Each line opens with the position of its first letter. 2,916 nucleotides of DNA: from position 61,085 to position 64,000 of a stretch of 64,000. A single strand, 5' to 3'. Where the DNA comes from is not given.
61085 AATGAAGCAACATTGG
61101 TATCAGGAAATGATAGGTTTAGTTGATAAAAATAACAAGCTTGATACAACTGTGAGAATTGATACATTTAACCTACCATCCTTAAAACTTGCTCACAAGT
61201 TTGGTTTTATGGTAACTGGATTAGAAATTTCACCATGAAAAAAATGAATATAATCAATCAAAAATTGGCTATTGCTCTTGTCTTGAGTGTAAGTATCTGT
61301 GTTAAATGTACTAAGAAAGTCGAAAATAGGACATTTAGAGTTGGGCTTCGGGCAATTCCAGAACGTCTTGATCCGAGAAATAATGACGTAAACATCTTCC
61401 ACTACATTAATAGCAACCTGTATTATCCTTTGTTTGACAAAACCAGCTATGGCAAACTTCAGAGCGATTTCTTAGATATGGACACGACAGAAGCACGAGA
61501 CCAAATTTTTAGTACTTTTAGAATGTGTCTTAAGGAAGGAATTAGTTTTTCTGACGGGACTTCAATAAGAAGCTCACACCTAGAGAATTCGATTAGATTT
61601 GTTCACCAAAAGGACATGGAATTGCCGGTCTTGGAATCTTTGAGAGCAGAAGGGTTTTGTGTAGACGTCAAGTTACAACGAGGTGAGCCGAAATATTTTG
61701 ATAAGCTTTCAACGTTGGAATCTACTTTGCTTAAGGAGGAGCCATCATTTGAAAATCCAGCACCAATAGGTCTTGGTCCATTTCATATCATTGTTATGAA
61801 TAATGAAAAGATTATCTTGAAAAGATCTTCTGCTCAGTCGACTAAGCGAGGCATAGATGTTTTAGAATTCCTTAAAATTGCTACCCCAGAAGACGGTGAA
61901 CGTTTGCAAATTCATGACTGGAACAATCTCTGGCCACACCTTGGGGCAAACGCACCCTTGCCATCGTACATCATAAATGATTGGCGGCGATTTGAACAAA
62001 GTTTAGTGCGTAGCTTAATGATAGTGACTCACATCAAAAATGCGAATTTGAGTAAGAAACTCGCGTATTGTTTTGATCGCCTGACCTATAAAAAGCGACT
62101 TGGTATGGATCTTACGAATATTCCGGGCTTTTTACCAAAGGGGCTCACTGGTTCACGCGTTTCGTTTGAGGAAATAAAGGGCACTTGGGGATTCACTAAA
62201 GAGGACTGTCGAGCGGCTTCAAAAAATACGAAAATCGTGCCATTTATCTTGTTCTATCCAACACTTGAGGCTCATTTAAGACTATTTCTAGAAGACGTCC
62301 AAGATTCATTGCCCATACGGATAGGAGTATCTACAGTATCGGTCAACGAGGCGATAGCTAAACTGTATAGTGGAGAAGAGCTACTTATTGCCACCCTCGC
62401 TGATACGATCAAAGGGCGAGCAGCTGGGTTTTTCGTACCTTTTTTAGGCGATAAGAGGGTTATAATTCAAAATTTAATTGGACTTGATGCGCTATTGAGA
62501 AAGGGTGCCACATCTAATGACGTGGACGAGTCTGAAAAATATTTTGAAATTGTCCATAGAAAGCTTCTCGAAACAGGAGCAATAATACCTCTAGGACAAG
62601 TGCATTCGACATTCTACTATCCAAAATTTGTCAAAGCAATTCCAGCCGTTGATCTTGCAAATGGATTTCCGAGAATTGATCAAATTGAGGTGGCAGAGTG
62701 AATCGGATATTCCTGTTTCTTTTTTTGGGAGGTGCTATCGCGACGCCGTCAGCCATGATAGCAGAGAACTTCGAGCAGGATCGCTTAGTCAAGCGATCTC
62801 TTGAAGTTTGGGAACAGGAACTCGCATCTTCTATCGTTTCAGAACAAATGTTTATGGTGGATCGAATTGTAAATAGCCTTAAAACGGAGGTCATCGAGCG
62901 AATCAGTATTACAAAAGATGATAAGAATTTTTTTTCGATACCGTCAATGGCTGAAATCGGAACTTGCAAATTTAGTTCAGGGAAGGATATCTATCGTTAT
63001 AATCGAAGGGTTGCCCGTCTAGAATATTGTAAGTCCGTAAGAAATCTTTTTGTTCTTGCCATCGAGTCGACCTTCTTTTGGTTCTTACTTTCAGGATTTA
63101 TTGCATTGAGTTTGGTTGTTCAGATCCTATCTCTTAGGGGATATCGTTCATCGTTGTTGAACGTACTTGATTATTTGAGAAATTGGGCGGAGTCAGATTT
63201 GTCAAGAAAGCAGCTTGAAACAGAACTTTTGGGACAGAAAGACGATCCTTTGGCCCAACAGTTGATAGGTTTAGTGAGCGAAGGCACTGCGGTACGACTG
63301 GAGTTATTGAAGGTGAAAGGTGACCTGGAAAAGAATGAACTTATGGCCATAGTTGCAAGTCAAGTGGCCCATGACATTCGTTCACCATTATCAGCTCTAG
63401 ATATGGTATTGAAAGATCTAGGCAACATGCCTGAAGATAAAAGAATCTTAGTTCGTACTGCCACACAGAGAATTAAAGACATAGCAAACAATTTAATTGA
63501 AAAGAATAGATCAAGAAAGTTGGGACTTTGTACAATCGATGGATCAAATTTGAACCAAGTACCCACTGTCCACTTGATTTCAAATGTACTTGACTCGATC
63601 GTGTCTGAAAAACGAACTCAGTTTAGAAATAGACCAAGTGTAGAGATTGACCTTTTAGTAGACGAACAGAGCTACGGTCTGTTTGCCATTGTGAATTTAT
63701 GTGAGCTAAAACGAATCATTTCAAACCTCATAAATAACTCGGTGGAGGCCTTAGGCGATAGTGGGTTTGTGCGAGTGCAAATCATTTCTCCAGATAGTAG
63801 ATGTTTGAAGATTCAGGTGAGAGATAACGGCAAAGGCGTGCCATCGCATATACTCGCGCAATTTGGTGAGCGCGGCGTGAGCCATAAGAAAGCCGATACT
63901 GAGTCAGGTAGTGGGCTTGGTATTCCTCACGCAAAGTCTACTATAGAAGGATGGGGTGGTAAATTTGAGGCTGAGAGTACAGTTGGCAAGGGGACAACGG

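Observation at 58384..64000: AT-rich island with a translationally coupled cassette of small ORF(s), a radical-SAM/GNAT fusion, an OppA-type binding protein and a histidine kinase: candidate produce-and-sense signalling system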

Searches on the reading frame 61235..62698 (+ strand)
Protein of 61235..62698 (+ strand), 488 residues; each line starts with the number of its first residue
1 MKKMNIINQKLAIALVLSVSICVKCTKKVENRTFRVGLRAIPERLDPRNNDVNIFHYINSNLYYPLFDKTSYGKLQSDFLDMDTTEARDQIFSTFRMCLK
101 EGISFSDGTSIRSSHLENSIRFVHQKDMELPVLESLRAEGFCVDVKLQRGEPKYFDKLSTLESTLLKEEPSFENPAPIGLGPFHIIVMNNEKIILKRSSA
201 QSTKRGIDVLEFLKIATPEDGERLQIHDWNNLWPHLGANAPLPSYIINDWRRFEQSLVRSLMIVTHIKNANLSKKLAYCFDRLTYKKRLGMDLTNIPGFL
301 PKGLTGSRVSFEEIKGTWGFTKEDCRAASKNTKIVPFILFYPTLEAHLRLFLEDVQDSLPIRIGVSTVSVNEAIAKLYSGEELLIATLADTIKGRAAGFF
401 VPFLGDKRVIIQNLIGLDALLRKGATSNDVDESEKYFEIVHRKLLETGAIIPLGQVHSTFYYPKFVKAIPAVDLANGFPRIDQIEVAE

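Call 6: search_protein_families(library=pfam, proteins=[window:61235-62698:+], max_evalue=0.1)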
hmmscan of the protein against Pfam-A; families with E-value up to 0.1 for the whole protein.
window:61235-62698:+ (488 aa): 1 family
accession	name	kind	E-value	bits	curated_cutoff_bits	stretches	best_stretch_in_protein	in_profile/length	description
PF00496.27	SBP_bac_5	-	0.046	13.3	32.4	1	94-198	18-137/368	Bacterial extracellular solute-binding proteins, family 5 Middle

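Call 7: search_protein_families(library=ncbifam, proteins=[window:61235-62698:+], max_evalue=0.1)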
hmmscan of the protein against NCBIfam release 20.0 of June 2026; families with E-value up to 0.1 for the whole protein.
window:61235-62698:+ (488 aa): 1 family
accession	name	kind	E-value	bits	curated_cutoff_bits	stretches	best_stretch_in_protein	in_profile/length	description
NF045468.1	Opp5A_nikA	equivalog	3.3e-05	22.6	600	1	93-197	71-179/488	nickel ABC transporter substrate-binding protein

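Call 44: find_homologous_proteins(query=window:61235-62698:+, max_evalue=0.001)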
Query window:61235-62698:+ (488 aa): 4 proteins with E <= 0.001 among 8000 candidates.
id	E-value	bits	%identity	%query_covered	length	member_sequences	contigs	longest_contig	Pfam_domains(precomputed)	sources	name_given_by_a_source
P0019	0.0e+0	1103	100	100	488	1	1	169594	-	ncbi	-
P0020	2.0e-137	477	45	100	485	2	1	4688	-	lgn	-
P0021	1.4e-68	250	33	97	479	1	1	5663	PF00496.28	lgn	-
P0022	1.4e-67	247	32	93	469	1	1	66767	PF00496.28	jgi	jgi:hypothetical protein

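Call 45: find_encoding_contigs(protein=P0021, flank=10000, max_places=3)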
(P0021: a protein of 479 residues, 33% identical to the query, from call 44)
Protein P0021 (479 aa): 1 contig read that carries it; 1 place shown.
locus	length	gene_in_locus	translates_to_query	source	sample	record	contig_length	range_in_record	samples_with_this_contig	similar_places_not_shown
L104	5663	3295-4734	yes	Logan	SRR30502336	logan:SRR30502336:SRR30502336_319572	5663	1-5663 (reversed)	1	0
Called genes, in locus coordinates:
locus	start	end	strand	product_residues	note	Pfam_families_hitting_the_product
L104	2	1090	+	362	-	?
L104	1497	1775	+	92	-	-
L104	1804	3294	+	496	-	PF04055:Radical_SAM, PF13353:Fer4_12 (weak)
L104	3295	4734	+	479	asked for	PF00496:SBP_bac_5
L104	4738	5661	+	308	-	?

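Call 46: find_encoding_contigs(protein=P0022, flank=10000, max_places=3)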
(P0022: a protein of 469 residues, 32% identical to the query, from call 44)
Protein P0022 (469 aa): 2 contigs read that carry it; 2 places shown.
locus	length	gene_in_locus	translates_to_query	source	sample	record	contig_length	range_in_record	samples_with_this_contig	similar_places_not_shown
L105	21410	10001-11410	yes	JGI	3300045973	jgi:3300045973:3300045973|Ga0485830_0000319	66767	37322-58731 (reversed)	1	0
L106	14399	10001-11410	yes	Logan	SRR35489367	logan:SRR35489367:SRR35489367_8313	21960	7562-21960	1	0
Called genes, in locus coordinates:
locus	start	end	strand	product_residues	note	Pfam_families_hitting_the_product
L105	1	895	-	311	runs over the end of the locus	PF16697:Yop-YscD_cpl, PF00498:FHA, PF00990:GGDEF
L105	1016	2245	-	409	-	PF00342:PGI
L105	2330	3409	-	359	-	PF00149:Metallophos (faint)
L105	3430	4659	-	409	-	-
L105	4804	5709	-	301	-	PF00294:PfkB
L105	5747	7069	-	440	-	PF21016:RlmN_N, PF04055:Radical_SAM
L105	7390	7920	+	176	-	PF13635:DUF4143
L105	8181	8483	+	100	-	-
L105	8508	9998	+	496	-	PF04055:Radical_SAM, PF13353:Fer4_12 (weak)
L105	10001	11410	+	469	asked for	PF00496:SBP_bac_5 (weak)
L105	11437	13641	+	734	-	PF00512:HisKA (weak), PF02518:HATPase_c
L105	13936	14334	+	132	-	-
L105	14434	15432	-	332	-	PF00294:PfkB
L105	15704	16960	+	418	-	PF02812:ELFV_dehydrog_N, PF00208:ELFV_dehydrog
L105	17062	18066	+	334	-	PF01180:DHO_dh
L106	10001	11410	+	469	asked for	PF00496:SBP_bac_5 (weak)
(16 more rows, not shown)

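Call 63: predict_structure(alignment_id=A5)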
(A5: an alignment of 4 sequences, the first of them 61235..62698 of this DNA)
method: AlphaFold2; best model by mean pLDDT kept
length: 488 residues; sequences in the alignment: 4
mean_pLDDT: 81.9   pTM: 0.73
mean pLDDT of the five models: 81.9, 76.5, 76.0, 75.2, 71.7
residues with pLDDT >= 90: 121; 70-90: 298; 50-70: 60; < 50: 9
segments of 3 or more residues with pLDDT < 50: 23-29
pLDDT, mean of each block of 10 residues (from residue 1): 71 69 46 84 79 70 84 80 92 94 87 92 79 91 94 86 84 79 88 85 72 87 86 64 82 81 88 93 85 86 84 93 79 85 83 89 88 81 82 60 72 78 80 89 91 86 84 73 79
secondary structure, 60 per line:
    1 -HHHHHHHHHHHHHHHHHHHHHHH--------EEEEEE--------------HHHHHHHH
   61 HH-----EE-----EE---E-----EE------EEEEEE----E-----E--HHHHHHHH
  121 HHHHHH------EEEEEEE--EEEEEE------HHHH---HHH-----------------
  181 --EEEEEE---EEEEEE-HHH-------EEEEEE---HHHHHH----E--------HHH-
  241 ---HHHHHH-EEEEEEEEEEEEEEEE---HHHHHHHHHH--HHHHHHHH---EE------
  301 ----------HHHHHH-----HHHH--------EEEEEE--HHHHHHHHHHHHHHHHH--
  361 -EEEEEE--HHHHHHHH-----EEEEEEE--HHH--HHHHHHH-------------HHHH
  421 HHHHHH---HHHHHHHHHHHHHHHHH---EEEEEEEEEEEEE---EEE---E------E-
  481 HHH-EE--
elements in order: H2-24 E33-38 H53-62 E94-99 H113-126 E133-139 E142-147 H154-157 E183-188 E192-197 E209-214 H218-223 H244-249 E251-266 H270-279 H282-289 H311-316 H322-325 E334-339 H342-358 E362-367 H370-377 E383-389 H397-403 H417-426 H430-446 E450-462 E466-468

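Call 66: fold_search(model_id=the predicted structure, library=pdb)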
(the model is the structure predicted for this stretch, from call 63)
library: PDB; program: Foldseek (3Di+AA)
matches with E <= 10: 617; with E <= 0.001: 172
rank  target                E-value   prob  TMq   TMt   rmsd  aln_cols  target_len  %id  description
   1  4oer_A                2.2e-24  1.00  0.63  0.62   6.6       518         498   13  Crystal structure of NikA from Brucella suis, unliganded form (released 2014-10-01)
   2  3rqt                  2.9e-24  1.00  0.65  0.68   5.9       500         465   14  1.5 Angstrom Crystal Structure of the Complex of Ligand Binding Component of ABC-type Import System from Staphylococcus  (released 2011-05-11)
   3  3mvw_B                3.7e-24  1.00  0.75  0.73   4.7       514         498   13  X-ray structure of a "NikA+Iron complex" hybrid, NikA/1 (released 2011-02-09)
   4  5u4o                  4.4e-24  1.00  0.70  0.72   5.0       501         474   11  A 2.05A X-Ray Structureof A Bacterial Extracellular Solute-binding Protein, family 5 for Bacillus anthracis str. Ames (released 2017-03-08)
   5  4xkr                  4.7e-24  1.00  0.66  0.69   5.8       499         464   13  Crystal structure of NikA from Staphylococcus aureus in complex with Ni-(L-His)(2-methyl-thiazolidine dicarboxylate) (co (released 2015-02-11)
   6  2z23_A                5.9e-24  1.00  0.69  0.65   5.7       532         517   12  Crystal structure of Y.pestis oligo peptide binding protein OppA with tri-lysine ligand (released 2007-10-30)
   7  5on9_B                8.9e-24  1.00  0.75  0.74   4.7       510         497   13  Crystal structure of NikA in complex with reduced Fe-L1 (N-(2-hydroxybenzyl)-N'-(2-thiomethylbenzyl)-N,N'-ethylenediam (released 2017-12-13)
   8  4toz_B                8.9e-24  1.00  0.66  0.63   5.8       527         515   12  MppA Periplasmic Murein Tripeptide Binding Protein, Unliganded Open Form (released 2015-06-10)
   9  2noo                  1.1e-23  1.00  0.69  0.68   5.4       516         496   12  Crystal Structure of Mutant NikA (released 2007-01-23)
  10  1uqw_A                1.2e-23  1.00  0.71  0.71   4.6       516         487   14  Crystal structure of yliB protein from escherichia coi (released 2003-10-22)
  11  5isu                  1.6e-23  1.00  0.68  0.68   5.9       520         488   15  2.2 Angstrom Crystal Structure of ABC Transporter Substrate Binding Protein CtaP (Lmo0135) from Listeria monocytogenes. (released 2016-03-23)
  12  1zlq_B                1.7e-23  1.00  0.74  0.72   5.1       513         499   14  Crystallographic and spectroscopic evidence for high affinity binding of Fe EDTA (H2O)- to the periplasmic nickel tran (released 2005-08-02)
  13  8azb                  1.8e-23  1.00  0.73  0.71   5.0       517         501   11  Crystal Structure of the peptide binding protein DppE from Bacillus subtilis in the unliganded state (released 2023-02-22)
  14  6dth_A                2.1e-23  1.00  0.67  0.64   6.2       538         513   14  Crystal structure of Haemophilus influenzae OppA complex with RPPGFSPFR (released 2018-11-28)
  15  4toz_A                2.1e-23  1.00  0.66  0.63   6.1       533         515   12  MppA Periplasmic Murein Tripeptide Binding Protein, Unliganded Open Form (released 2015-06-10)
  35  8are_A                2.8e-22  1.00  0.70  0.67   5.2       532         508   12  Crystal structure of the peptide binding protein, OppA, from Bacillus subtilis in complex with a PhrE-derived pentapep (released 2023-02-22)
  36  4faj_A                2.8e-22  1.00  0.69  0.67   5.5       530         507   14  Structure and mode of peptide binding of pheromone receptor PrgZ (released 2012-09-12)
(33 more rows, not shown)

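Call 77: search_protein_families(library=padloc, proteins=[window:61235-62698:+], max_evalue=0.01)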
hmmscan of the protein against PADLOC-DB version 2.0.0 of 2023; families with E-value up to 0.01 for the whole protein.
window:61235-62698:+ (488 aa): 0 families

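Call 78: search_protein_families(library=phrogs, proteins=[window:61235-62698:+], max_evalue=0.01)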
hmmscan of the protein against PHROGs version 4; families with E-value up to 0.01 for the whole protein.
window:61235-62698:+ (488 aa): 0 families

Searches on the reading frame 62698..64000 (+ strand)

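Call 6: search_protein_families(library=pfam, proteins=[window:62698-64000:+], max_evalue=0.1)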
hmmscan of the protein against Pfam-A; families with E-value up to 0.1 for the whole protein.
window:62698-64000:+ (434 aa): 4 families
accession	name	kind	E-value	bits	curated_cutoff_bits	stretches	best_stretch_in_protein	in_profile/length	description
PF02518.31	HATPase_c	-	3.2e-16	60.2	26.4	1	337-434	6-102/111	Histidine kinase-, DNA gyrase B-, and HSP90-like ATPase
PF13589.12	HATPase_c_3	-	0.0011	19.4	25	1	337-399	3-63/137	Histidine kinase-, DNA gyrase B-, and HSP90-like ATPase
PF14501.12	HATPase_c_5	-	0.0045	17.3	22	1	334-426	3-89/102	GHKL domain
PF00512.31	HisKA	-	0.0092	16.4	26.9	1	220-265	6-56/66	His Kinase A (phospho-acceptor) domain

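Call 7: search_protein_families(library=ncbifam, proteins=[window:62698-64000:+], max_evalue=0.1)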
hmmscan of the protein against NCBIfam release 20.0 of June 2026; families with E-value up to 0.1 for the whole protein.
window:62698-64000:+ (434 aa): 61 families (the best 25 are shown)
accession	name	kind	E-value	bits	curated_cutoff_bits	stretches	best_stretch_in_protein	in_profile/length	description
TIGR02966.1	phoR_proteo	equivalog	7.7e-17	61.3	334.2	1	221-434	119-328/333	phosphate regulon sensor histidine kinase PhoR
NF053867.1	SprKinKinDBac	equivalog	5e-16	58.2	775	1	208-434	278-490/500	sporulation kinase KinD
NF008468.0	PRK11360.1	equivalog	1.5e-15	56.6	646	1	220-434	400-601/616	two-component system sensor histidine kinase AtoS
NF006800.0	PRK09303.1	equivalog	7.5e-15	54.8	342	1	158-433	94-369/383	histidine kinase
NF041735.1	hist_kin_RppB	equivalog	1.3e-14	53.8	400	1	221-434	221-432/438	two-component system sensor histidine kinase RppB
NF008312.0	PRK11100.1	equivalog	1.1e-13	50.8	356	1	197-432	237-465/477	two-component system sensor histidine kinase CreC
TIGR02916.1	PEP_his_kin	equivalog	3.7e-13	48.9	300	1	294-433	545-672/679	XrtA/PEP-CTERM system histidine kinase PrsK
NF046044.1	PnpS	equivalog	1.2e-12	47.5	400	1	275-434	228-384/390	two-component system histidine kinase PnpS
NF033092.0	HK_WalK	equivalog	1.4e-12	47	725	1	221-434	377-587/594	cell wall metabolism sensor histidine kinase WalK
NF033792.0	ActS_PrrB_HisK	equivalog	4.3e-12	45.6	350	1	219-425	205-401/423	ActS/PrrB/RegB family redox-sensitive histidine kinase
NF047874.1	MASE3_PAS_HK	subfamily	1.4e-11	43.9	560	1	211-434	393-618/655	MASE3 domain-containing sensor histidine kinase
NF045903.1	CuHisKinLciSLeg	equivalog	2.2e-11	43.8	700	1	332-434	247-351/357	copper-responsive two-component system sensor histidine kinase LciS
NF007688.0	PRK10364.1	equivalog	2.7e-11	42.9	479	1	214-434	238-444/460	two-component system sensor histidine kinase ZraS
NF047465.1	hybrid_HK_LvrA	exception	5.8e-11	41.1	1200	1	187-426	172-407/819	hybrid histidine kinase/response regulator LvrA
NF007664.1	PRK10337.1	equivalog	8.3e-11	41.2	475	1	220-410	234-413/442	quorum sensing histidine kinase QseC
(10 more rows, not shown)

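Call 77: search_protein_families(library=padloc, proteins=[window:62698-64000:+], max_evalue=0.01)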
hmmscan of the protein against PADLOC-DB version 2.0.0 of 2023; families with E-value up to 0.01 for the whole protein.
window:62698-64000:+ (434 aa): 0 families
